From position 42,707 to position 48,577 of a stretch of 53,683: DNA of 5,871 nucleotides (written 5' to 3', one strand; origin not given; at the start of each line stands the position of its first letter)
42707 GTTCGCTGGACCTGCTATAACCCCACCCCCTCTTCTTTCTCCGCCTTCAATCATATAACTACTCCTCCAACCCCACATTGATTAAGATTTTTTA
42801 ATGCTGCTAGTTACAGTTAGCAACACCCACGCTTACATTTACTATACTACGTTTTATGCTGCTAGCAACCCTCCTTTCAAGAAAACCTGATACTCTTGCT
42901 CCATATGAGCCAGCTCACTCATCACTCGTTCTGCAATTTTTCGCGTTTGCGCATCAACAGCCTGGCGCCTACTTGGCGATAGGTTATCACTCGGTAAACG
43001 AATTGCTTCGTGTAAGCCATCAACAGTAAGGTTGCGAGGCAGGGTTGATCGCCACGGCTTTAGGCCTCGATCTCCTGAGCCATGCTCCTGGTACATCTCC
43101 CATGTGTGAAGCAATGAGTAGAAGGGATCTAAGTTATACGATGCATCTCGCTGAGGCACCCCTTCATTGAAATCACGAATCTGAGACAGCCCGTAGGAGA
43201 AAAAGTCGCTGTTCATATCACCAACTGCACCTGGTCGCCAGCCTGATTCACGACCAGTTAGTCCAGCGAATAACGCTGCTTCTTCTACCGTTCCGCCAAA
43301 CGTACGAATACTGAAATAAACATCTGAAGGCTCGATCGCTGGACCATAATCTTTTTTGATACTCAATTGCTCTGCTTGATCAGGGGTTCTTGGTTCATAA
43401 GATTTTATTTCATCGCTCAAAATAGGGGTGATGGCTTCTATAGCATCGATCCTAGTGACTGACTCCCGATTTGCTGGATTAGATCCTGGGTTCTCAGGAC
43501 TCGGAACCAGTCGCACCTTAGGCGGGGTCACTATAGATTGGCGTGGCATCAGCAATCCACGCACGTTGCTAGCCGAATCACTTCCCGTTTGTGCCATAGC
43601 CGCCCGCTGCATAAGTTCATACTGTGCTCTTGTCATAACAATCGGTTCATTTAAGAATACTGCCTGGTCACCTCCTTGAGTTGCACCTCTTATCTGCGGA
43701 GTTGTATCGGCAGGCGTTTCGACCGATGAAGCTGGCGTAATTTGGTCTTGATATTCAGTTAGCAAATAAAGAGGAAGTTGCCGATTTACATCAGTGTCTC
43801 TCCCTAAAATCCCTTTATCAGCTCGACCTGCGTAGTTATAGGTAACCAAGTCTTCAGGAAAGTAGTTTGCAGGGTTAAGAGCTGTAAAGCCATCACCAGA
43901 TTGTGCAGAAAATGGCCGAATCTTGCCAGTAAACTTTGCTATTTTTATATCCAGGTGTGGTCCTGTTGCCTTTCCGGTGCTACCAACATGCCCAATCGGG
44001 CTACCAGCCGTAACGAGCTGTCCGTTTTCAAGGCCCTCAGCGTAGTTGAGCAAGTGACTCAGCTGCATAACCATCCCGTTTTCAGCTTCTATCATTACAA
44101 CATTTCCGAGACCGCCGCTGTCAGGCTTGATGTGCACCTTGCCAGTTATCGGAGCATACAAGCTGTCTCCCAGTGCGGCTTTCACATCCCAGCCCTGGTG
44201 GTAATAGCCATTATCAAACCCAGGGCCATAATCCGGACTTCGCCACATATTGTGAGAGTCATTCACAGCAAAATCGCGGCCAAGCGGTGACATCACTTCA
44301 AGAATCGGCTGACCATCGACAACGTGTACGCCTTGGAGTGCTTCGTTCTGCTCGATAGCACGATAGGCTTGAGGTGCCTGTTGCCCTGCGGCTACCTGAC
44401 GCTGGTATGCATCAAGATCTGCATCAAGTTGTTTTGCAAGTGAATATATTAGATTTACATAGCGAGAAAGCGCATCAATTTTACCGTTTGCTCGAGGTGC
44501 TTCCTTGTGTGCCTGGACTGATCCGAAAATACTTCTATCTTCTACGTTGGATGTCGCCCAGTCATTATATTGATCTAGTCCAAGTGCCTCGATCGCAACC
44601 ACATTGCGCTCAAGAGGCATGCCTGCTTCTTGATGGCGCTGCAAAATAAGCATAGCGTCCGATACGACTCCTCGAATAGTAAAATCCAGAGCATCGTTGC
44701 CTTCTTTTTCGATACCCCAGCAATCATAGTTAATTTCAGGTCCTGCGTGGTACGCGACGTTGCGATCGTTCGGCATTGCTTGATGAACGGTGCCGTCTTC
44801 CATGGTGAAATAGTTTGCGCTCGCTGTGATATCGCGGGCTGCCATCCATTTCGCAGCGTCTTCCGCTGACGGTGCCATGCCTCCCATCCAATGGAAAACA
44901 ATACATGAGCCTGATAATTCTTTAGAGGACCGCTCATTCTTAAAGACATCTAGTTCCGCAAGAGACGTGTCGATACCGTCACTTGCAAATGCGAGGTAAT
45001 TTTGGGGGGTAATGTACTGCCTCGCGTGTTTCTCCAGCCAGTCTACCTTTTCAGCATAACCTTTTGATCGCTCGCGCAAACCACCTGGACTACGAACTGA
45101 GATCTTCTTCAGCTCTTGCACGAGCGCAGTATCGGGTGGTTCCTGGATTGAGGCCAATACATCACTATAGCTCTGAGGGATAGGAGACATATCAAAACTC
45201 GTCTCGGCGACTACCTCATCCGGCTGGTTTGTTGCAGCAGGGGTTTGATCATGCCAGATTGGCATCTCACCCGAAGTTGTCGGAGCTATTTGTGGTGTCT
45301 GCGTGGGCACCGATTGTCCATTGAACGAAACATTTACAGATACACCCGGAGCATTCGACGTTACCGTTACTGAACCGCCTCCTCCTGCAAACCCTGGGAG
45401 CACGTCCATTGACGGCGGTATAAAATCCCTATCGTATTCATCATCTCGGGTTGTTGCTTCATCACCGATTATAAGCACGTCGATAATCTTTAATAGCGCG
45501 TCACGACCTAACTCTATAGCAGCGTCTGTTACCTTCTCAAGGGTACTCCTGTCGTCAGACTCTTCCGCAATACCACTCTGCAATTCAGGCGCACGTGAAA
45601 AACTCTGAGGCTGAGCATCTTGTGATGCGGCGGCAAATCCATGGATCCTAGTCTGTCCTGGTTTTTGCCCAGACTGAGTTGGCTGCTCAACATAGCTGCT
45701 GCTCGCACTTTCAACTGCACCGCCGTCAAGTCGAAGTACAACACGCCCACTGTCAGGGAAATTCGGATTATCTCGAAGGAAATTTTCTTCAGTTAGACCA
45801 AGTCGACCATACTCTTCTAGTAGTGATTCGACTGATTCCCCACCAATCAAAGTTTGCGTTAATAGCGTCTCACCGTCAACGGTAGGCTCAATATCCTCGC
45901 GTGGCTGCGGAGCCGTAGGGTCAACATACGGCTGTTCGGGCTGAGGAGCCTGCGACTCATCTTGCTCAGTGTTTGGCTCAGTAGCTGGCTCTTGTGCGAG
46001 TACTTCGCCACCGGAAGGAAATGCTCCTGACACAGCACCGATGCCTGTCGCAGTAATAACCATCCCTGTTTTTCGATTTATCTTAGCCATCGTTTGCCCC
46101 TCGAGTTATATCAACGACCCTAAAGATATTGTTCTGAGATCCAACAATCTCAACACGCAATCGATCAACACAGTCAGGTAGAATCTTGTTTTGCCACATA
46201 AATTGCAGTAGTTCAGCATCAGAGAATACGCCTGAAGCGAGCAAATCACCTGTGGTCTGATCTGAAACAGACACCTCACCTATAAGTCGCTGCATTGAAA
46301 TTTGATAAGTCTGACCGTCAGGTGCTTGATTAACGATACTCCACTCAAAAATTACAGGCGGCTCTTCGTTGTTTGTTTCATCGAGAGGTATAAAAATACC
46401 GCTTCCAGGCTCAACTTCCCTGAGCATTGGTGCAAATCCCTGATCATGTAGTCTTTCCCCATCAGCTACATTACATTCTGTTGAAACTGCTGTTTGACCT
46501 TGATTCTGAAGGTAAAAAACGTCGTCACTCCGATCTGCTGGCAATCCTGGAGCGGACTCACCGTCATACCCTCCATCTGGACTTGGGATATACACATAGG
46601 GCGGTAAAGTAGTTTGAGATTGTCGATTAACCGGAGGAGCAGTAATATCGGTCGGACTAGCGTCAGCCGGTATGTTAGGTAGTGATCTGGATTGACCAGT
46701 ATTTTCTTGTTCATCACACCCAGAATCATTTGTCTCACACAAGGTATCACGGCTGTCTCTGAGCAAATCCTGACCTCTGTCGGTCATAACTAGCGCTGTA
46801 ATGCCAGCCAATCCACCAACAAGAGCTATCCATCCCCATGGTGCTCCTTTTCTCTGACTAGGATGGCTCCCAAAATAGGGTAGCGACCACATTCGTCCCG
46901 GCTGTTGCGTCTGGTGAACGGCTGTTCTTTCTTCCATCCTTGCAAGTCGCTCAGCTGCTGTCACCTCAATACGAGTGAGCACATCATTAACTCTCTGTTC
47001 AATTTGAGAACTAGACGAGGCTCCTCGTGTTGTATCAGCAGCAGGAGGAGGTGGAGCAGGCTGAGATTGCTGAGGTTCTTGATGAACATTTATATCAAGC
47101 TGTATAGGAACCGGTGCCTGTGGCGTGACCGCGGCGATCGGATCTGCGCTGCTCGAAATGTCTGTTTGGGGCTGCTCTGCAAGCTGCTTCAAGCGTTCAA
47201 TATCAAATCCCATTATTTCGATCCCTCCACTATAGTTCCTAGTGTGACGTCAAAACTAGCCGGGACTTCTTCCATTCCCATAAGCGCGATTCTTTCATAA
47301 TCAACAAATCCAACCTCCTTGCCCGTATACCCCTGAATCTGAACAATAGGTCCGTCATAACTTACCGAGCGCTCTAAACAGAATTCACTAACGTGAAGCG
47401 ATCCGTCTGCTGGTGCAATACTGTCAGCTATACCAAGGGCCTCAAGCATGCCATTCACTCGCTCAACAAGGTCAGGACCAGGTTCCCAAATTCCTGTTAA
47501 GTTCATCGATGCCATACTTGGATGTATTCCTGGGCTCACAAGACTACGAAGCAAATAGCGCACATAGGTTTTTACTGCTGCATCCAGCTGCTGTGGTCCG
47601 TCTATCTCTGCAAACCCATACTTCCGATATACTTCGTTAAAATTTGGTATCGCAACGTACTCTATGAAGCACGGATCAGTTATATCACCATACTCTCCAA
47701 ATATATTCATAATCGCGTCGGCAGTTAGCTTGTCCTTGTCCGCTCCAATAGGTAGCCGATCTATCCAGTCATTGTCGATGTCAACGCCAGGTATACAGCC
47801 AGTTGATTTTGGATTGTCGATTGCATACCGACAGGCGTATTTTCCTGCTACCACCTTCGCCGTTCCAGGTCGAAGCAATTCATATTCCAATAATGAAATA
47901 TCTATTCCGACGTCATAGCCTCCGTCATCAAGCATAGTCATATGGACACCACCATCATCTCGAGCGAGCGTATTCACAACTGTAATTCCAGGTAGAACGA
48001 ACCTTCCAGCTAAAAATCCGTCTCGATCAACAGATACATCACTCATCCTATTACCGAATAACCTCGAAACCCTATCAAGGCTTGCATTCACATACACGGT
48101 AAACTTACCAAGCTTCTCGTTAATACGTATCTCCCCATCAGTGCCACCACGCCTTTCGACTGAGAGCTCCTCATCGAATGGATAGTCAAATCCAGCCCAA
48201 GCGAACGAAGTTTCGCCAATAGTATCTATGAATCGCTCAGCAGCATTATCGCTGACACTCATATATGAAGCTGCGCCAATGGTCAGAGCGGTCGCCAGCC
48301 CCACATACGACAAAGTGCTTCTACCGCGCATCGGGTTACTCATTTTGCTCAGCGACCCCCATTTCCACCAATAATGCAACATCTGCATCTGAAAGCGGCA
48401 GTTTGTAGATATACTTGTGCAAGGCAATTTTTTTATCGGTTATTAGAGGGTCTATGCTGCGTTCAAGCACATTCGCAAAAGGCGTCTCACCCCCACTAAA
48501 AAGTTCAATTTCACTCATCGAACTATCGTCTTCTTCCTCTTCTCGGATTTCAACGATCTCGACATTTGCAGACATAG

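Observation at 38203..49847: Eight-gene, translationally coupled operon of orphan proteins around a giant tri-functional wall hydrolase: candidate undescribed envelope / host-wall-breaching module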

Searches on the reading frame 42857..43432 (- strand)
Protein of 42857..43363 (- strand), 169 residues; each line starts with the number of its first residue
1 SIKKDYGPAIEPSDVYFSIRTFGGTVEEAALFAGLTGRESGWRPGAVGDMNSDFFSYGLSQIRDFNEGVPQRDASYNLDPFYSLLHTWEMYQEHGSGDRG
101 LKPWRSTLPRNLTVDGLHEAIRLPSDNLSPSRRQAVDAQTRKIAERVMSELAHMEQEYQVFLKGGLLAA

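Call 36: search_protein_families(library=pfam, proteins=[window:42857-43363:-], max_evalue=1)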
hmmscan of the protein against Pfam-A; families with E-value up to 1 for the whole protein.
seq(169 aa): 0 families
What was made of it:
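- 43046..43306 (-): D, C-terminal lysozyme-like (SLT_3-type) domain (about aa 929-1015) with an R-E948-S catalytic motif and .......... Not detected directly in the window's D (call 36).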

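Call 41: search_solved_structures(query=A4, max_evalue=10, show_alignments=3)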
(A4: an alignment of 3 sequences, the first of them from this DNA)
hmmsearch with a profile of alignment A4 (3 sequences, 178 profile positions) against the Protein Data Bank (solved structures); distinct sequences matched with E-value up to 10: 2.
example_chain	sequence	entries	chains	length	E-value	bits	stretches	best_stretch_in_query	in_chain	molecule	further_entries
2kat_A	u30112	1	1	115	0.51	13.6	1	71-118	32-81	uncharacterized protein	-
3cb7_A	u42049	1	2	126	1.3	12.3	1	32-75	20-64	Lys-rich lysozyme 2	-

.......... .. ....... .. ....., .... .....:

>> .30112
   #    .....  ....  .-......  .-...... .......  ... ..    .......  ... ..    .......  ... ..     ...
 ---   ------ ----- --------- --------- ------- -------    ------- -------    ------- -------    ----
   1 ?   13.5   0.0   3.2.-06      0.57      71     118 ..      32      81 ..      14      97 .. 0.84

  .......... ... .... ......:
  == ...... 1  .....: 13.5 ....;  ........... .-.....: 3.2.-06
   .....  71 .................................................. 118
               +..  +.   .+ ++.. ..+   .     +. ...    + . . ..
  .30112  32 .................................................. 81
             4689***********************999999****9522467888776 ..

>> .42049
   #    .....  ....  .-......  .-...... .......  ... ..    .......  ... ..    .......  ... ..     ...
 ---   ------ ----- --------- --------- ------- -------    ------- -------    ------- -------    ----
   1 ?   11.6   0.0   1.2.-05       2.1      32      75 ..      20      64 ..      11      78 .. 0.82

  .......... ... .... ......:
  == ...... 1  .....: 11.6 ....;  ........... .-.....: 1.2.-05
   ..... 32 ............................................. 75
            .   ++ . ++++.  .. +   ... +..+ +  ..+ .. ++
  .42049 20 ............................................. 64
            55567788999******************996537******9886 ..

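Call 46: predict_structure(alignment_id=A4)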
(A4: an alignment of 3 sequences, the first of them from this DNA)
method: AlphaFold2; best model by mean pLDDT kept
length: 178 residues; sequences in the alignment: 3
mean_pLDDT: 45.3   pTM: 0.41
mean pLDDT of the five models: 45.3, 42.7, 40.2, 37.6, 37.0
residues with pLDDT >= 90: 0; 70-90: 4; 50-70: 54; < 50: 120
segments of 3 or more residues with pLDDT < 50: 1-94, 100-104, 110-118, 132-134, 174-178
pLDDT, mean of each block of 10 residues (from residue 1): 39 38 44 44 37 28 25 28 34 49 50 48 59 56 63 64 63 48
secondary structure, 60 per line:
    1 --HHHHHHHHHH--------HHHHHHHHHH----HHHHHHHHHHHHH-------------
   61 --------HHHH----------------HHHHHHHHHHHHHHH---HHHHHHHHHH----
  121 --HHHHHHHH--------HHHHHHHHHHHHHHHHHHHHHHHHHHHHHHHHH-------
elements in order: H3-12 H21-30 H35-47 H69-72 H89-103 H107-116 H123-130 H139-171
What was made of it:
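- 43046..43306 (-): AF2 of this domain was uninformative, with pLDDT 45 (call 46).
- On Multidomain peptidoglycan hydrolase (Amidase_2 / M23 / SLT_3): AF2 was uninformative (call 46).
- Tried and rejected: D's C-terminal domain with 3 sequences gave pLDDT 45 (call 46).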

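Call 66: search_solved_structures(query=A9, max_evalue=5, show_alignments=3)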
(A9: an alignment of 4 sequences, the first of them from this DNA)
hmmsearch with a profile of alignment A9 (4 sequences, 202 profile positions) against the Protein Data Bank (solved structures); distinct sequences matched with E-value up to 5: 1.
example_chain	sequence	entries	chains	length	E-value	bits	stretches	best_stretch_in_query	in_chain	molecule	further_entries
3cb7_A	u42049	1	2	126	0.69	12.6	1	69-105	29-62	Lys-rich lysozyme 2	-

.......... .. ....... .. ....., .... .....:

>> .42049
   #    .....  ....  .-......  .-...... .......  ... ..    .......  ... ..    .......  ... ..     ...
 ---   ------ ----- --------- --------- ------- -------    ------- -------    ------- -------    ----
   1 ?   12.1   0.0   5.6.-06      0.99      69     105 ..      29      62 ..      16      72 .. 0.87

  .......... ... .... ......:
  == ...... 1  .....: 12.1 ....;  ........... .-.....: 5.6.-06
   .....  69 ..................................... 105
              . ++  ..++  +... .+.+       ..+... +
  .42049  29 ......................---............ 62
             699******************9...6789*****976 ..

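Call 80: find_related_loci(query=A9, collection=viral_contigs, flank=8000)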
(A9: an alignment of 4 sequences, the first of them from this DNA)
Query A9 (192 aa) in viral_contigs; peptide patterns used: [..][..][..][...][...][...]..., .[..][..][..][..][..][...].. (x = any residue, [..] = any of these).
211 stretches matched a pattern, but none encodes a relative of the query by tblastn (E <= 1e-3).

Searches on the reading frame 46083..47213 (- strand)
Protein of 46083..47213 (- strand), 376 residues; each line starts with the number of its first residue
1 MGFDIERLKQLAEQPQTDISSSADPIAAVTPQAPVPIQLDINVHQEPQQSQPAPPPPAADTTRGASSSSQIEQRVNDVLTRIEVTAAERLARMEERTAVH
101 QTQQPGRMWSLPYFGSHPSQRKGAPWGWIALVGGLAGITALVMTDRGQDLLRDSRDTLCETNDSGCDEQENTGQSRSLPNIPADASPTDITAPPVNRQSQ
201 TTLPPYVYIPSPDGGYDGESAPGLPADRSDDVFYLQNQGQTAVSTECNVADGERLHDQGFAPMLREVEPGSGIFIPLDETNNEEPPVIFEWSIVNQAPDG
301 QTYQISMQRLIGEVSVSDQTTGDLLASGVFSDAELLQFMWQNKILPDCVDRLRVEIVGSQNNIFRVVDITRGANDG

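Call 5: search_protein_families(library=pfam, proteins=[window:46083-47213:-], max_evalue=0.01)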
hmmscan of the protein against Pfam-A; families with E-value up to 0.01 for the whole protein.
window:46083-47213:- (376 aa): 1 family
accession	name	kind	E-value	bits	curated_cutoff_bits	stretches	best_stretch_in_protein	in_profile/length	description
PF17716.6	RIMC1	-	0.0067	16.1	25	0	312-343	150-181/256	RAB7A-interacting MON1-CCZ1 complex subunit 1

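Call 9: search_protein_families(library=phrogs, proteins=[window:46083-47213:-], max_evalue=0.01)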
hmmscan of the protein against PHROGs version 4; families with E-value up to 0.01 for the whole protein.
window:46083-47213:- (376 aa): 0 families

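Call 10: search_protein_families(library=ncbifam, proteins=[window:46083-47213:-], max_evalue=0.01)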
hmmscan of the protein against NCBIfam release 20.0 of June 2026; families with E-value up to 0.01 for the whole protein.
window:46083-47213:- (376 aa): 0 families

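Call 61: search_solved_structures(query=A8, max_evalue=5, show_alignments=1)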
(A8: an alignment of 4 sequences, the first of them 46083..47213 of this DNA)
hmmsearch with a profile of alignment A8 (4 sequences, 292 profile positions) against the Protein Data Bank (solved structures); distinct sequences matched with E-value up to 5: 3.
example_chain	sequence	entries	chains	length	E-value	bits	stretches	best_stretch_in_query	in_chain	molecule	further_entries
6j92_A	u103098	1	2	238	0.25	14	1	213-247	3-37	Alpha-acetolactate decarboxylase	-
5di3_B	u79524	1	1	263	0.63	12.7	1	70-143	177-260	ADP-ribosylation factor-like protein 13B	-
5yho_A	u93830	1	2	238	1.7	11.3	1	212-247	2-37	Alpha-acetolactate decarboxylase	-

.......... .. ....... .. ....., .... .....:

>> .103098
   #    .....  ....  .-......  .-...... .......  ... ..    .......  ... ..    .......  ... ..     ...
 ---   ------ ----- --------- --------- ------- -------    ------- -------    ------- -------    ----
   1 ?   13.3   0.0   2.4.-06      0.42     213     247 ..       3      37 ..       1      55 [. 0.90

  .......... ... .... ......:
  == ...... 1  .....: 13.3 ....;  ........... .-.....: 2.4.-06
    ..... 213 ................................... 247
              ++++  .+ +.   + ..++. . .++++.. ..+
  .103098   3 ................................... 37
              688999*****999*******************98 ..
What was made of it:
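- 46083..47213 (-): C: 376 aa, bitopic. It has a low-complexity cytoplasmic N-terminus of about 125 aa, a TM segment (aa 126-144), a variable linker and a conserved C-terminal ectodomain of about 110 aa. Its start shares TAATG with B's stop. No PDB or Pfam match (calls 5, 61).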

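Call 81: search_protein_families(library=padloc, proteins=[window:46083-47213:-], max_evalue=0.01)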
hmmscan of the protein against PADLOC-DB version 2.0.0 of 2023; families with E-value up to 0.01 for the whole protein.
window:46083-47213:- (376 aa): 0 families

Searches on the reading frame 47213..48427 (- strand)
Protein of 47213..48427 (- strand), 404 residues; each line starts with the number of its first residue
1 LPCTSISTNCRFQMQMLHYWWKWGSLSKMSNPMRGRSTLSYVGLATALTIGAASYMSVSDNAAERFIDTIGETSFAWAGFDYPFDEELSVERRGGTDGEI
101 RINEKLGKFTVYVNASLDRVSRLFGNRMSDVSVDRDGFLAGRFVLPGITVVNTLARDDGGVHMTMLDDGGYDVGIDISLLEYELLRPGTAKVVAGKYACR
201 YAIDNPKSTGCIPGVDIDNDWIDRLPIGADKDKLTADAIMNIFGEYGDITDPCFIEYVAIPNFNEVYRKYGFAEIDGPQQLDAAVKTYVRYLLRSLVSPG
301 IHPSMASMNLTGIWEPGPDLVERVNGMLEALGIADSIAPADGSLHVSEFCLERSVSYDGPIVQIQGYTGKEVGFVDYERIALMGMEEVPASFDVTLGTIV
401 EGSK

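Call 5: search_protein_families(library=pfam, proteins=[window:47213-48427:-], max_evalue=0.01)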
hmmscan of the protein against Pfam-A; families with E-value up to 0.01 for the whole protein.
window:47213-48427:- (404 aa): 0 families

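Call 9: search_protein_families(library=phrogs, proteins=[window:47213-48343:-], max_evalue=0.01)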
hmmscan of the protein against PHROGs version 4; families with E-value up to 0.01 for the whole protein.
window:47213-48343:- (376 aa): 0 families

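Call 10: search_protein_families(library=ncbifam, proteins=[window:47213-48343:-], max_evalue=0.01)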
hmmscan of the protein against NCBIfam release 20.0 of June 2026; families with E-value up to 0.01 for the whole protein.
window:47213-48343:- (376 aa): 0 families

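Call 60: search_solved_structures(query=A7, max_evalue=5, show_alignments=1)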
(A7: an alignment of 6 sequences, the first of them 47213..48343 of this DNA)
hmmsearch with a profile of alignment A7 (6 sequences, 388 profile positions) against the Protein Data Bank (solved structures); distinct sequences matched with E-value up to 5: 2.
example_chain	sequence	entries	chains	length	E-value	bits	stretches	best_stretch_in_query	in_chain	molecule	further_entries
7r68_A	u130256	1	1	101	0.44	12.5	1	134-177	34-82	Obscurin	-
2nlw_A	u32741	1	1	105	1.3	10.9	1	194-224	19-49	Eukaryotic translation initiation factor 3 subunit 9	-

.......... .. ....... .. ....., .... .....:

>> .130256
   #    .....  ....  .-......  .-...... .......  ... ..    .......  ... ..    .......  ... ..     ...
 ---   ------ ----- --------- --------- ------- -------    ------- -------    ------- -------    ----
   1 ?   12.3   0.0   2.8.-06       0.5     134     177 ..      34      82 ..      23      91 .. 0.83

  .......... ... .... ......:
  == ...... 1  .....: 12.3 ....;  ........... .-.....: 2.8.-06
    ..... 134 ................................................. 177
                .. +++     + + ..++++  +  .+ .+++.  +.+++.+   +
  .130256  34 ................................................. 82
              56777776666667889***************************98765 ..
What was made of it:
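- On Monoderm (conjugation-type) type IV secretion system: However, profile searches of the PDB by sequence find nothing (calls 60, 61), and no usable structure model could be made for them.
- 47213..48343 (-): B: 376 aa with an N-terminal hydrophobic segment (signal or anchor) and an ectodomain with 4 invariant Cys. Its start overlaps A's stop (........). No PDB or Pfam match (calls 5, 60).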

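Call 81: search_protein_families(library=padloc, proteins=[window:47213-48343:-], max_evalue=0.01)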
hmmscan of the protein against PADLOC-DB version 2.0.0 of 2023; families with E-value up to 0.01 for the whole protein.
window:47213-48343:- (376 aa): 0 families
